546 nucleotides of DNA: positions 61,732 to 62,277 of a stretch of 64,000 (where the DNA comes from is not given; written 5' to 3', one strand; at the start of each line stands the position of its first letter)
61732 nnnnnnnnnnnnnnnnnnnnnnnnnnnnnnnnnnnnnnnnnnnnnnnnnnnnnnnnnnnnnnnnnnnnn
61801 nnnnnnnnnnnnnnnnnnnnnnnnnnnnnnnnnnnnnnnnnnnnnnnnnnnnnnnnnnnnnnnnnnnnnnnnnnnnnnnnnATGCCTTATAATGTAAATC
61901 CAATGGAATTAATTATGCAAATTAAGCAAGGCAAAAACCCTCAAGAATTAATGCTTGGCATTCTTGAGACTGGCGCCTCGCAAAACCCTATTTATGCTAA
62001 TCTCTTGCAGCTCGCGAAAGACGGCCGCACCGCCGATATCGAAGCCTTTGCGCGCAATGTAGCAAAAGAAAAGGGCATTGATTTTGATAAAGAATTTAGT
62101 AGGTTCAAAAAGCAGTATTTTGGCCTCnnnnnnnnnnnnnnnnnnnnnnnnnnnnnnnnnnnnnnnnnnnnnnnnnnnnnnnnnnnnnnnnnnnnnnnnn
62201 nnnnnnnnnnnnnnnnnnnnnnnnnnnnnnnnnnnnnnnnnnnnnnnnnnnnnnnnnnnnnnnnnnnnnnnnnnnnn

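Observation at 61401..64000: Distal cluster of low-complexity G/Y/Q/W- and Cys-rich proteins after the tail module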

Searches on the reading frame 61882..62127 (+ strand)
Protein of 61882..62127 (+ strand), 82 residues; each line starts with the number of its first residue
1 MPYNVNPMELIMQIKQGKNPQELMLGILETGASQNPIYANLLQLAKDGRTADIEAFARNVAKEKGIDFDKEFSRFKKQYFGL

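Call 6: search_protein_families(library=pfam, max_evalue=1, proteins=[window:61882-62127:+])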
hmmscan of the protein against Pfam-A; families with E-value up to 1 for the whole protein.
seq(82 aa): 1 family
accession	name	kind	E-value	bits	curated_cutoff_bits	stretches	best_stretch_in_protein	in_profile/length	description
PF09748.14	Med10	-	0.14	12.5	23.3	1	7-35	57-85/119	Transcription factor subunit Med10 of Mediator complex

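Call 7: search_protein_families(library=phrogs, max_evalue=1, proteins=[window:61882-62127:+])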
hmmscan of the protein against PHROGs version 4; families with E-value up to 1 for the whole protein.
seq(82 aa): 0 families

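Call 8: search_protein_families(library=ncbifam, max_evalue=1, proteins=[window:61882-62127:+])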
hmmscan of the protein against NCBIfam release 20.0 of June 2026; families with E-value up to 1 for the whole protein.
seq(82 aa): 0 families

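Call 73: search_protein_families(library=padloc, max_evalue=1, proteins=[window:61882-62127:+])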
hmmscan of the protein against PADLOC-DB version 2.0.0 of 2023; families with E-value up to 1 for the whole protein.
seq(82 aa): 0 families

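Call 101: search_solved_structures(query=A6, max_evalue=10)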
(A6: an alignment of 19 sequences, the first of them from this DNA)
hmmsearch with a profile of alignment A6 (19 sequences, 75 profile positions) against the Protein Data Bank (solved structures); distinct sequences matched with E-value up to 10: 2.
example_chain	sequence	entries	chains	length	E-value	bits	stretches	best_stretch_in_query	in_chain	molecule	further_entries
9l08_A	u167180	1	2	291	0.01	19.2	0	32-62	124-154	Covalently Connected Cytochrome c555 trimer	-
9jua_A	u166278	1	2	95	0.12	15.7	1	40-63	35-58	Enhancer of yellow 2b transcription factor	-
